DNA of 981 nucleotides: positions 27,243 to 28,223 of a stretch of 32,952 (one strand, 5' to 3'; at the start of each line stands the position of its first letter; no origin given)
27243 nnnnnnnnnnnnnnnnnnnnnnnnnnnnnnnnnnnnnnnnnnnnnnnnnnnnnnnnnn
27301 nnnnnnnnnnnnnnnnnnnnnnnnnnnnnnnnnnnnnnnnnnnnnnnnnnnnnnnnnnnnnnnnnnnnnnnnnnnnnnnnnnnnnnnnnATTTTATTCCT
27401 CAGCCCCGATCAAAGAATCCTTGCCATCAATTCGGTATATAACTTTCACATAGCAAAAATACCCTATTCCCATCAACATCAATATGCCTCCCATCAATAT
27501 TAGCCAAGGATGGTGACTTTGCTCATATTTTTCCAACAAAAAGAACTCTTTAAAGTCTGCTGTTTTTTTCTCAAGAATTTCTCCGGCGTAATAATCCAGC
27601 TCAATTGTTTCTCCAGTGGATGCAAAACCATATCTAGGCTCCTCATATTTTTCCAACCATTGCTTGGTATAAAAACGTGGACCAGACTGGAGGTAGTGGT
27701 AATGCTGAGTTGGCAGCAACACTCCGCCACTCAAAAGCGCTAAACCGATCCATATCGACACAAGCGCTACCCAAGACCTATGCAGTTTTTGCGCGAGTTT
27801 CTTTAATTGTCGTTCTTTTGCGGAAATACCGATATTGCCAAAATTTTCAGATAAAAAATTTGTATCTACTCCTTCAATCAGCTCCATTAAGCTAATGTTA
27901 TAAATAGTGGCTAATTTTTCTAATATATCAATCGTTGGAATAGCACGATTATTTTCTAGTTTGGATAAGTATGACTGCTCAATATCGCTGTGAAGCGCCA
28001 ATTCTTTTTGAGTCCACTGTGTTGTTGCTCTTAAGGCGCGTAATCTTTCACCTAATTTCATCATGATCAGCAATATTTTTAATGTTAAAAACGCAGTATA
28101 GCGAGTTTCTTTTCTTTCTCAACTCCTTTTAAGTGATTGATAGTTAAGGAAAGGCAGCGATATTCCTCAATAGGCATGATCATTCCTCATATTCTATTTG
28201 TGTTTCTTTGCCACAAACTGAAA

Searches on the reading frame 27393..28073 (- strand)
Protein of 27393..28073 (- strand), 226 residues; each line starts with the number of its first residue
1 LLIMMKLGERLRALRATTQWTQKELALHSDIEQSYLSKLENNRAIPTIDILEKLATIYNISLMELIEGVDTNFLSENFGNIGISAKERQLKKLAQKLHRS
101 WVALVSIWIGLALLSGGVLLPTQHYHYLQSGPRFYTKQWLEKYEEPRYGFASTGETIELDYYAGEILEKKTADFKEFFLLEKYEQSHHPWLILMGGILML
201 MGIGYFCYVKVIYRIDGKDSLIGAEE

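Call 12: search_protein_families(library=pfam, proteins=[window:27393-28073:-])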
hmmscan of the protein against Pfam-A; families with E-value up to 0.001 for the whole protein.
window:27393-28073:- (226 aa): 4 families
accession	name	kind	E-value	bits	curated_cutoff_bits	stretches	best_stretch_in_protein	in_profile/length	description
PF12844.13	HTH_19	-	2.9e-13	50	30.2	1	8-70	1-63/64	Helix-turn-helix domain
PF01381.28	HTH_3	-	4.7e-12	46.2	23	1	11-65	1-55/55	Helix-turn-helix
PF13560.12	HTH_31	-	8.7e-12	45.6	27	1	7-61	2-57/64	Helix-turn-helix domain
PF13443.12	HTH_26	-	3.2e-06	27.7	22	1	10-67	1-59/63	Cro/C1-type HTH DNA-binding domain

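Call 27: find_homologous_proteins(query=window:27393-28064:-, max_evalue=0.001)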
Query window:27393-28064:- (223 aa): 13 proteins with E <= 0.001 among 440 candidates.
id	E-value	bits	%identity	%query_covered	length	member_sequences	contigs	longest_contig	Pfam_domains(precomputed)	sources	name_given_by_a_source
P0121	1.0e-143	495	100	100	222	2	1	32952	PF12844.14,PF01381.29,PF13560.13,PF13443.13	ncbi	-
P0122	1.4e-11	63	28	95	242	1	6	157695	PF12844.14,PF13413.13,PF01381.29,PF13560.13,PF13443.13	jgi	-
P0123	1.0e-10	60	27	95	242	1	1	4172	PF12844.14,PF01381.29,PF13560.13,PF13443.13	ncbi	-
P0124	2.9e-10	58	37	49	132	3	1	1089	PF12844.14,PF01381.29,PF13560.13,PF13443.13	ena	-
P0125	3.1e-10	58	37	49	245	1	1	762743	PF12844.14,PF01381.29,PF13560.13,PF13443.13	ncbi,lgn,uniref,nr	ncbi:XRE family transcriptional regulator [Colwellia sp. 75C3]|uniref:helix-turn-helix domain-contai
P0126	3.4e-10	58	37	49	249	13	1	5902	PF12844.14,PF01381.29,PF13560.13,PF13443.13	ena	-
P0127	3.4e-10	58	34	51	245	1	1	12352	PF12844.14,PF01381.29,PF13560.13,PF13443.13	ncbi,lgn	-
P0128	4.6e-10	58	26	95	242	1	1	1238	PF12844.14,PF13413.13,PF01381.29,PF13560.13,PF13443.13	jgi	jgi:transcriptional regulator with XRE-family HTH domain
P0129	5.2e-10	58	45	33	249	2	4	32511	PF12844.14,PF01381.29,PF13560.13,PF13443.13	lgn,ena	-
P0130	2.6e-9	55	42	33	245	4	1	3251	PF12844.14,PF01381.29,PF13560.13,PF13443.13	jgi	jgi:transcriptional regulator with XRE-family HTH domain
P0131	5.0e-9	54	33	51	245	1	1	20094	PF12844.14,PF01381.29,PF13560.13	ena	-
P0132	8.3e-9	54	42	33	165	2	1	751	PF12844.14,PF01381.29,PF13560.13,PF13443.13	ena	-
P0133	4.1e-8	51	33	57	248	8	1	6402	PF12844.14,PF01381.29,PF13560.13,PF13443.13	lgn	-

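Call 28: list_cluster_members(proteins=[P0121, P0001, P0122, P0123, P0125])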
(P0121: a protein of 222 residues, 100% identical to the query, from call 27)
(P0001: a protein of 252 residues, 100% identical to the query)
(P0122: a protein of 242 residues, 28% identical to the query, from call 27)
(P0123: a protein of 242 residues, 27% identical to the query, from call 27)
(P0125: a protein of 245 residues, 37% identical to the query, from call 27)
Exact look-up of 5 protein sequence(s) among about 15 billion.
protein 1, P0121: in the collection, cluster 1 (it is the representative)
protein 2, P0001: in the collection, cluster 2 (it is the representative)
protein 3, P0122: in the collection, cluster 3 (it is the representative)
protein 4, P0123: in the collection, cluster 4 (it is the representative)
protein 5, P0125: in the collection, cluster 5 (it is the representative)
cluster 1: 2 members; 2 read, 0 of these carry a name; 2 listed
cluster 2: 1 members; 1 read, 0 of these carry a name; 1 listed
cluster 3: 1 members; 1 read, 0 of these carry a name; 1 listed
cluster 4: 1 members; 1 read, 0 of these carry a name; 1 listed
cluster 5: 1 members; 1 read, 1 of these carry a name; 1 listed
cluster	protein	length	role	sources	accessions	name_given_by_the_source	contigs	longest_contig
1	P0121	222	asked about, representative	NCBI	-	-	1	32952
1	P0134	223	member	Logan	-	-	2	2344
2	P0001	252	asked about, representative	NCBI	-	-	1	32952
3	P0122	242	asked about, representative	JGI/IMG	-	-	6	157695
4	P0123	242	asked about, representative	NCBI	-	-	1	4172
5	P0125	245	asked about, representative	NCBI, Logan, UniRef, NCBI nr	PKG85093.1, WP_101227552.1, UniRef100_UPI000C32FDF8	XRE family transcriptional regulator [Colwellia sp. 75C3] | helix-turn-helix domain-containing protein n=1 Tax=Colwellia sp. 75C3 TaxID=888425 ... | helix-turn-helix transcriptional regulator [Colwellia sp. 75C3]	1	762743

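Call 29: find_encoding_contigs(protein=P0134, flank=10000, max_places=10)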
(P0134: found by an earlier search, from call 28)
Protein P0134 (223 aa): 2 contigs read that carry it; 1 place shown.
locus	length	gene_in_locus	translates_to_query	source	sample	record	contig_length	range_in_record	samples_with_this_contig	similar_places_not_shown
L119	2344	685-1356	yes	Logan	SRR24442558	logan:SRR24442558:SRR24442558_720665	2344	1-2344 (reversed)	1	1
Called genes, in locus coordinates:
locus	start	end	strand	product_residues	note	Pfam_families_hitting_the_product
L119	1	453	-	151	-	?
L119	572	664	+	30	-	-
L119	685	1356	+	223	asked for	PF12844:HTH_19, PF13443:HTH_26 (weak), PF13560:HTH_31, PF01381:HTH_3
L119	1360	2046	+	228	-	PF12844:HTH_19, PF13560:HTH_31, PF01381:HTH_3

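Call 30: find_encoding_contigs(protein=P0122, flank=5000, max_places=6)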
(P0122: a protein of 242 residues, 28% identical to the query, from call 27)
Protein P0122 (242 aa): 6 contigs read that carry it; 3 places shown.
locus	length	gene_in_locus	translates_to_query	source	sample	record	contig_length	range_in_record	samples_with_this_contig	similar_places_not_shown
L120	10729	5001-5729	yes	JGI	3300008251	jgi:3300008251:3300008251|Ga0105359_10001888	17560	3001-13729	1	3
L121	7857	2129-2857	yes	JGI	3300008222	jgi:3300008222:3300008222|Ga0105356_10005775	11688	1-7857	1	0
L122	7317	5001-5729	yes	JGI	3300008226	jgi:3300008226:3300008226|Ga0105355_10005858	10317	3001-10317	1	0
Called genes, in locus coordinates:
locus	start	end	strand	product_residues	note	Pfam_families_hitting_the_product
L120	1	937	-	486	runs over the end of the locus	PF25063:ARM_TT21_C (faint), PF00515:TPR_1 (faint), PF07719:TPR_2 (faint), PF12895:ANAPC3 (faint), PF13176:TPR_7 (faint), PF13181:TPR_8 (faint), PF13424:TPR_12 (faint), PF13428:TPR_14 (faint), +6 more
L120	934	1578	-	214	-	PF03544:TonB_C (faint)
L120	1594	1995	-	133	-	PF02472:ExbD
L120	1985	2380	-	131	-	PF01618:MotA_ExbB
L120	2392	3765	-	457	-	PF01618:MotA_ExbB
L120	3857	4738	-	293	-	PF11932:DUF3450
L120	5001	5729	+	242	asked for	PF01381:HTH_3, PF12844:HTH_19, PF13413:HTH_25 (faint), PF13443:HTH_26 (weak), PF13560:HTH_31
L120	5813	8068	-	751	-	PF20256:MoCoBD_2, PF01315:Ald_Xan_dh_C (weak), PF02738:MoCoBD_1, PF20256:MoCoBD_2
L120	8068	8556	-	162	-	PF00111:Fer2, PF13085:Fer2_3 (weak), PF01799:Fer2_2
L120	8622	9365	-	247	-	PF12804:NTP_transf_3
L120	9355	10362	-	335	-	PF02625:XdhC_CoxI, PF13478:XdhC_C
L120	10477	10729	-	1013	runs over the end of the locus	PF02470:MlaD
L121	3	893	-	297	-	?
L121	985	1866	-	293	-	PF11932:DUF3450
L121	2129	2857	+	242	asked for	PF01381:HTH_3, PF12844:HTH_19, PF13413:HTH_25 (faint), PF13443:HTH_26 (weak), PF13560:HTH_31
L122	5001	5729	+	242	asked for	PF01381:HTH_3, PF12844:HTH_19, PF13413:HTH_25 (faint), PF13443:HTH_26 (weak), PF13560:HTH_31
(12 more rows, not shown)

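Call 36: find_related_loci(query=A2, collection=metagenome_contigs, flank=3000)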
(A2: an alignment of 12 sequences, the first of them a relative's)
Query A2 (222 aa) in metagenome_contigs; peptide patterns used: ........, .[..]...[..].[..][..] (x = any residue, [..] = any of these).
600 stretches matched a pattern (row limit reached: there are more); 433 encode a relative of the query (tblastn E <= 1e-3); the best 80 are kept; 80 distinct loci.
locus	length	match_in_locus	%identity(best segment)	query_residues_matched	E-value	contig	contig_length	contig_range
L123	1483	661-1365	32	1-213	4e-24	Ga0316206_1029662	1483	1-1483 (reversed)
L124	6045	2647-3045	38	1-127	3e-23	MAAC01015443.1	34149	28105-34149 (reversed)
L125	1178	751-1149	41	1-127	2e-23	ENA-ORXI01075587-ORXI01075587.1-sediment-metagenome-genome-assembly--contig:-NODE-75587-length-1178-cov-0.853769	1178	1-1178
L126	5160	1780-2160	39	1-135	1e-22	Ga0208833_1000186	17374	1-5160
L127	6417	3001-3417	37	1-133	1e-22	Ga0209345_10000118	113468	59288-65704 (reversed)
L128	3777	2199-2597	35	1-127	1e-21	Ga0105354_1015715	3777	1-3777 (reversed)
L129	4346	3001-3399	36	1-127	2e-21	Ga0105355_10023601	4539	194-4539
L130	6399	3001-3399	36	1-127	4e-21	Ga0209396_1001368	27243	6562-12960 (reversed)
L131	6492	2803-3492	31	1-205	6e-21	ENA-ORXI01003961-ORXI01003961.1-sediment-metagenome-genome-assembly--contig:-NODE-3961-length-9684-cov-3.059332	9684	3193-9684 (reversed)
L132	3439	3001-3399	40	1-127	9e-21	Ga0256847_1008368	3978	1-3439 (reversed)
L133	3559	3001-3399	40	1-127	1e-20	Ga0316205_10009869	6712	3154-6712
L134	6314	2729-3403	31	1-201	2e-20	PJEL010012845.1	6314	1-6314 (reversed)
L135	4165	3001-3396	38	1-127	2e-20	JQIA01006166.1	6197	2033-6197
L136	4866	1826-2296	35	1-154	4e-20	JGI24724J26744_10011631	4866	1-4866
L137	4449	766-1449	29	1-205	9e-20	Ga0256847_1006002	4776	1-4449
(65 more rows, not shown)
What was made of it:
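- Of 80 loci encoding relatives (call 36), 52 have an exact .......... and 25 more have it with one mismatch, in sense orientation within 300 nt upstream.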

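Call 45: search_protein_families(library=ncbifam, proteins=[P0121, P0125, P0122], max_evalue=0.01)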
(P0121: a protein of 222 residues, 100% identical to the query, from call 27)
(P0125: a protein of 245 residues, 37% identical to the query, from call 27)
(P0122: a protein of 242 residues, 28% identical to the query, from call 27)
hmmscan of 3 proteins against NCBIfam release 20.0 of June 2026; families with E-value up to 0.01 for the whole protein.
P0121 (222 aa): 15 families
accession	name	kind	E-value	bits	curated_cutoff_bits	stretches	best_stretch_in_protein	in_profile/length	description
NF041951.1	phage_RstR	subfamily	4.5e-12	46.2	80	1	1-67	1-67/108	RstR family transcriptional repressor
NF006015.0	PRK08154.1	subfamily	4.4e-09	35.9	204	1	2-68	30-96/314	anaerobic benzoate catabolism transcriptional regulator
TIGR00270.2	TIGR00270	equivalog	8.5e-08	32.2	110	1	4-64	77-137/159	multiprotein bridging factor aMBF1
TIGR03070.1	couple_hipB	subfamily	6.1e-07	29.3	71.65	1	2-56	2-56/58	type II toxin-antitoxin system Y4mF family antitoxin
NF007408.0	PRK09943.1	equivalog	8.1e-06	25.5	211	1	3-62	8-67/185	HTH-type transcriptional regulator PuuR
NF010465.0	PRK13890.1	equivalog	8.7e-06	25.8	96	1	14-67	17-70/121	conjugal transfer protein TrbA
NF007271.0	PRK09726.1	equivalog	4.5e-05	23.4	79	1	2-56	12-66/88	type II toxin-antitoxin system antitoxin HipB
NF052239.1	antitox_spr1629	equivalog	0.00012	21.3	335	1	1-59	1-59/377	spr1629 family repressor/antitoxin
NF041575.1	antitoxPezA_Strep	equivalog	0.00024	21.1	290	1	3-62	2-61/158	type II toxin-antitoxin system antitoxin PezA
NF038139.1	Reg_Aceta_RamB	equivalog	0.00046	18.9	700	1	3-58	3-58/465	acetate metabolism transcriptional regulator RamB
NF046032.1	TransRegSlrRBacil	equivalog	0.0008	19.5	250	1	4-63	3-63/149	HTH-type transcriptional regulator SlrR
NF047948.1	male_kill_WMK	equivalog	0.0019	17.7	300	1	2-69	162-229/300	WO male-killing family protein Wmk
NF003162.0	PRK04140.1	equivalog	0.0022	17.1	263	1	4-66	128-190/317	transcriptional regulator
NF041493.1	MobT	equivalog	0.0067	15.3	600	1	9-53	3-47/383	MobT family relaxase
NF007257.0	PRK09706.1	subfamily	0.0079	16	101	0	2-66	5-69/135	transcriptional repressor DicA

P0125 (245 aa): 16 families
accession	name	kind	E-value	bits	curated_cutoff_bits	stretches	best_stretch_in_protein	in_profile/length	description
NF041951.1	phage_RstR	subfamily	1.9e-11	44.1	80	1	1-86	1-87/108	RstR family transcriptional repressor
NF007408.0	PRK09943.1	equivalog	1.1e-09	38.2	211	1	2-63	7-68/185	HTH-type transcriptional regulator PuuR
NF006015.0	PRK08154.1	subfamily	6.8e-09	35.3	204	1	2-100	30-123/314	anaerobic benzoate catabolism transcriptional regulator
TIGR03070.1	couple_hipB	subfamily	8.5e-09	35.2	71.65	1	3-55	3-55/58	type II toxin-antitoxin system Y4mF family antitoxin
NF041534.1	rodZ_Strepcoccus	equivalog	6e-07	29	375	1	2-125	5-137/275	cytoskeleton protein RodZ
NF038139.1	Reg_Aceta_RamB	equivalog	4e-06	25.7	700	1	3-193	3-196/465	acetate metabolism transcriptional regulator RamB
TIGR00270.2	TIGR00270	equivalog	1.3e-05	25.1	110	1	5-60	78-133/159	multiprotein bridging factor aMBF1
NF041575.1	antitoxPezA_Strep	equivalog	1.4e-05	25.1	290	1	3-57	2-56/158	type II toxin-antitoxin system antitoxin PezA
NF010465.0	PRK13890.1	equivalog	2.2e-05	24.5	96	1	9-67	12-70/121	conjugal transfer protein TrbA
NF007271.0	PRK09726.1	equivalog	2.2e-05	24.4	79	1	3-58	13-68/88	type II toxin-antitoxin system antitoxin HipB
TIGR03830.1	CxxCG_CxxCG_HTH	subfamily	3.4e-05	23.6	61.8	1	4-52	67-114/127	type II TA system antitoxin MqsA family protein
NF041493.1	MobT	equivalog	0.00011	21.1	600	1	7-54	1-48/383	MobT family relaxase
NF003162.0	PRK04140.1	equivalog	0.00012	21.3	263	1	4-69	128-190/317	transcriptional regulator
NF046032.1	TransRegSlrRBacil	equivalog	0.00015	21.8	250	1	6-63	5-63/149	HTH-type transcriptional regulator SlrR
NF052239.1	antitox_spr1629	equivalog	0.00034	19.8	335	1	1-101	1-100/377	spr1629 family repressor/antitoxin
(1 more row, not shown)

P0122 (242 aa): 16 families
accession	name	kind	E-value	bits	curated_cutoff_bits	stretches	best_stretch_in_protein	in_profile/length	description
NF041951.1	phage_RstR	subfamily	1.1e-11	45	80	1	1-86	1-87/108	RstR family transcriptional repressor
NF007408.0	PRK09943.1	equivalog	1.5e-09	37.7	211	1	2-68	7-73/185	HTH-type transcriptional regulator PuuR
NF006015.0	PRK08154.1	subfamily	5.9e-09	35.5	204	1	2-99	30-122/314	anaerobic benzoate catabolism transcriptional regulator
TIGR03070.1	couple_hipB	subfamily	2.3e-08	33.8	71.65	1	3-53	3-53/58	type II toxin-antitoxin system Y4mF family antitoxin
NF041534.1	rodZ_Strepcoccus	equivalog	1.7e-07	30.8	375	1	2-128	5-140/275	cytoskeleton protein RodZ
TIGR00270.2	TIGR00270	equivalog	9.1e-06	25.6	110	1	5-60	78-133/159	multiprotein bridging factor aMBF1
NF010465.0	PRK13890.1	equivalog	1.1e-05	25.5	96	1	8-68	11-71/121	conjugal transfer protein TrbA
NF038139.1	Reg_Aceta_RamB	equivalog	1.7e-05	23.7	700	1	3-86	3-86/465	acetate metabolism transcriptional regulator RamB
NF041575.1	antitoxPezA_Strep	equivalog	2.2e-05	24.5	290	1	3-59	2-58/158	type II toxin-antitoxin system antitoxin PezA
NF007271.0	PRK09726.1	equivalog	5.7e-05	23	79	1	3-58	13-68/88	type II toxin-antitoxin system antitoxin HipB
TIGR03830.1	CxxCG_CxxCG_HTH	subfamily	6.2e-05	22.8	61.8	1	4-55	67-117/127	type II TA system antitoxin MqsA family protein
NF052239.1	antitox_spr1629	equivalog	0.0001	21.6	335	1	1-106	1-105/377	spr1629 family repressor/antitoxin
NF041493.1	MobT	equivalog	0.00022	20.2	600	1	7-54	1-48/383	MobT family relaxase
NF003162.0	PRK04140.1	equivalog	0.0004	19.5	263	1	4-66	128-190/317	transcriptional regulator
NF046032.1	TransRegSlrRBacil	equivalog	0.00053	20.1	250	1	5-62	4-62/149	HTH-type transcriptional regulator SlrR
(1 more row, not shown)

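Call 46: search_solved_structures(query=P0125, max_evalue=0.01)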
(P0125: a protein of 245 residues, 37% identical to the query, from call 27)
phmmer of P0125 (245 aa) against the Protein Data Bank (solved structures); distinct sequences matched with E-value up to 0.01: 21.
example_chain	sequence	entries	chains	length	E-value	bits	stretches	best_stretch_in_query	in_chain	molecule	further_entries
6jq1_A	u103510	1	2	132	4e-08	36.5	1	1-67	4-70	Transcriptional regulator, XRE family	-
6rnz_A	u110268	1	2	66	2.6e-07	33.8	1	1-65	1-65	HTH-type transcriptional regulator DdrOC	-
6rmq_A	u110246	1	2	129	4.3e-07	33.2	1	1-69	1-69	HTH-type transcriptional regulator DdrOC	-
6rnx_A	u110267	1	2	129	5.6e-07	32.8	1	1-68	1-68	HTH-type transcriptional regulator DdrOC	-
7p4a_A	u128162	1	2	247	6.5e-07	32.6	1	1-80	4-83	Stl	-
7zvi_A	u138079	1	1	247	6.6e-07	32.5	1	1-80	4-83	Orf22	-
1b0n_A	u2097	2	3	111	1.9e-06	31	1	3-92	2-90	PROTEIN (SINR PROTEIN) | HTH-TYPE TRANSCRIPTIONAL REGULATOR SINR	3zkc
2b5a_A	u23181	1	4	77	4.2e-06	29.9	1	3-54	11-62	C.BclI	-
5tn0_A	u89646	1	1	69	4.2e-06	29.9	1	3-63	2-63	HTH-type transcriptional regulator SinR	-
8tac_A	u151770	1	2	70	4.5e-06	29.8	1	3-52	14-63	DBP48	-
3qq6_A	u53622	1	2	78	5.4e-06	29.6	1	3-63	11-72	HTH-type transcriptional regulator sinR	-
7t5u_A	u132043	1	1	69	5.9e-06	29.4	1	3-62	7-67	Helix-turn-helix domain-containing protein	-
3kxa_A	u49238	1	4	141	2.4e-05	27.4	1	4-61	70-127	Putative uncharacterized protein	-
3f51_A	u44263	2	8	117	0.00012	25.2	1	3-62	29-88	Clp gene regulator (ClgR)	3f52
8bny_A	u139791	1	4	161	0.00026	24.1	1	4-64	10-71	Immunity repressor protein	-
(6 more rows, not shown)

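Call 50: find_homologous_proteins(query=A3, max_evalue=1e-20)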
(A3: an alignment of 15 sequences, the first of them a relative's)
Query A3 (15 sequences) (222 aa, profile of the alignment): 1128 proteins with E <= 1e-20 among 8000 candidates; the best 120 are listed.
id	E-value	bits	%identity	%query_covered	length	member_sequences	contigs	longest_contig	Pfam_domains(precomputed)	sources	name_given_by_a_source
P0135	3.1e-88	314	27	96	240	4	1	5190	PF12844.14,PF01381.29,PF13560.13,PF13443.13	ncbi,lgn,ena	-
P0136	7.7e-88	312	35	57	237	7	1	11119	PF12844.14,PF01381.29,PF13560.13,PF13443.13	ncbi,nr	ncbi:MAG: helix-turn-helix transcriptional regulator [Gammaproteobacteria bacterium]|nr:helix-turn-h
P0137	4.3e-87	310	31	82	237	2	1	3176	PF12844.14,PF01381.29,PF13560.13,PF13443.13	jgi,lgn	-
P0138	1.0e-86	309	34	63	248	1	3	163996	PF12844.14,PF01381.29,PF13560.13,PF13443.13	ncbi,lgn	-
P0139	1.7e-85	305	35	57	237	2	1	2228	PF12844.14,PF01381.29,PF13560.13,PF13443.13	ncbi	-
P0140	9.0e-85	302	36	57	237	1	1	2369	PF12844.14,PF01381.29,PF13560.13,PF13443.13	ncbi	-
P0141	9.3e-85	302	36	57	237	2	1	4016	PF12844.14,PF01381.29,PF13560.13,PF13443.13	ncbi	-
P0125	1.3e-84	302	37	49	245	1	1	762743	PF12844.14,PF01381.29,PF13560.13,PF13443.13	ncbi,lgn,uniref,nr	ncbi:XRE family transcriptional regulator [Colwellia sp. 75C3]|uniref:helix-turn-helix domain-contai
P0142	2.3e-84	301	34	57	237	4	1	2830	PF12844.14,PF01381.29,PF13560.13,PF13443.13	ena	-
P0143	5.2e-84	300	32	80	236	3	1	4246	PF12844.14,PF01381.29,PF13560.13,PF13443.13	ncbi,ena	-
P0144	3.0e-83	297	32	57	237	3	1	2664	PF12844.14,PF01381.29,PF13560.13,PF13443.13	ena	-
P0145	5.2e-83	296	35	57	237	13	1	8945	PF12844.14,PF01381.29,PF13560.13,PF13443.13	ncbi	-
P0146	1.2e-82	295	30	91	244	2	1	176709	PF12844.14,PF01381.29,PF13560.13,PF13443.13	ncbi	ncbi:MAG: helix-turn-helix transcriptional regulator [Pseudomonadota bacterium]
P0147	1.7e-82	295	24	90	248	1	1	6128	PF12844.14,PF01381.29,PF13560.13,PF13443.13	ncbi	-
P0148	2.9e-82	294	30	91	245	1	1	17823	PF12844.14,PF01381.29,PF13560.13,PF13443.13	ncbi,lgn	-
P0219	5.8e-79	283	30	68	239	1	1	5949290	PF12844.14,PF01381.29,PF13560.13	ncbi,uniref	ncbi:helix-turn-helix domain-containing protein [Shewanella woodyi]|uniref:helix-turn-helix domain-c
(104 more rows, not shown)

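Call 62: find_encoding_contigs(protein=P0219, flank=10000, max_places=2)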
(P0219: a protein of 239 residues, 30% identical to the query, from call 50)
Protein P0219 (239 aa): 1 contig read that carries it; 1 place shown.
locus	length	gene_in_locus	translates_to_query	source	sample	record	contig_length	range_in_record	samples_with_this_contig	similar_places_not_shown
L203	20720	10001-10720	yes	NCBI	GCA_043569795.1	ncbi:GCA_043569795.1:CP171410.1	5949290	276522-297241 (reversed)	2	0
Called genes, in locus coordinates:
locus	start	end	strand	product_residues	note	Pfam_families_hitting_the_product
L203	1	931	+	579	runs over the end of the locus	PF04107:GCS2, PF00571:CBS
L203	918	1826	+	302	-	PF24827:AstE_AspA_cat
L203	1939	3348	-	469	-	PF00270:DEAD, PF04851:ResIII (faint), PF00271:Helicase_C, PF03880:DbpA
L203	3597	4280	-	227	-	PF11769:DUF3313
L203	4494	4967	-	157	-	PF25601:AAA_lid_14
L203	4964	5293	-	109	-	PF00158:Sigma54_activat, PF14532:Sigma54_activ_2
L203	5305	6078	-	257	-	PF13185:GAF_2 (weak), PF01590:GAF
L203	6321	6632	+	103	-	-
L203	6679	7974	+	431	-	PF05940:NnrS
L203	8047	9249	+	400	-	PF00042:Globin, PF00970:FAD_binding_6, PF00175:NAD_binding_1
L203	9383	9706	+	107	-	-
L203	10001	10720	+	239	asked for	PF01381:HTH_3, PF12844:HTH_19, PF13560:HTH_31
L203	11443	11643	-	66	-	PF09526:DUF2387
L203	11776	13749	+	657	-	PF00005:ABC_tran, PF02463:SMC_N (faint), PF13555:AAA_29 (faint), PF01926:MMR_HSR1 (faint), PF13304:AAA_21 (faint), PF12848:ABC_tran_Xtn, PF00005:ABC_tran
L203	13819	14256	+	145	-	PF09523:DUF2390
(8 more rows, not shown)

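Call 64: predict_structure(alignment_id=A4)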
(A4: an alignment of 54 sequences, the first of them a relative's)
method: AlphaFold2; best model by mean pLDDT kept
length: 222 residues; sequences in the alignment: 54
mean_pLDDT: 79.8   pTM: 0.51
mean pLDDT of the five models: 79.8, 79.6, 78.8, 76.9, 74.3
residues with pLDDT >= 90: 62; 70-90: 105; 50-70: 44; < 50: 11
segments of 3 or more residues with pLDDT < 50: 145-147, 216-222
pLDDT, mean of each block of 10 residues (from residue 1): 93 95 95 95 90 89 84 65 65 76 87 83 73 60 53 86 85 81 83 90 82 54 42
secondary structure, 60 per line:
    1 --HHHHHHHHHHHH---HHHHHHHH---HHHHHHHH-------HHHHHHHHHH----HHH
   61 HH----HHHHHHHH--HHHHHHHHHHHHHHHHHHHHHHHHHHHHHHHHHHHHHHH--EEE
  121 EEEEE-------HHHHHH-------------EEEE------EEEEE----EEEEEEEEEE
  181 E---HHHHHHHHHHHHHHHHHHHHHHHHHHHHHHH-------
elements in order: H3-14 H18-25 H29-36 H44-53 H58-62 H67-74 H77-115 E118-125 H133-138 E152-155 E162-166 E171-181 H185-215
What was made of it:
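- On Operator of a transmembrane transcription regulator (TTR): The AF2 model has helices 77-115 and 185-215 flanking a beta domain (call 64).
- The AF2 model has pLDDT 79.8 and shows an HTH, a long helix, a beta domain and a C-terminal helix (call 64).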
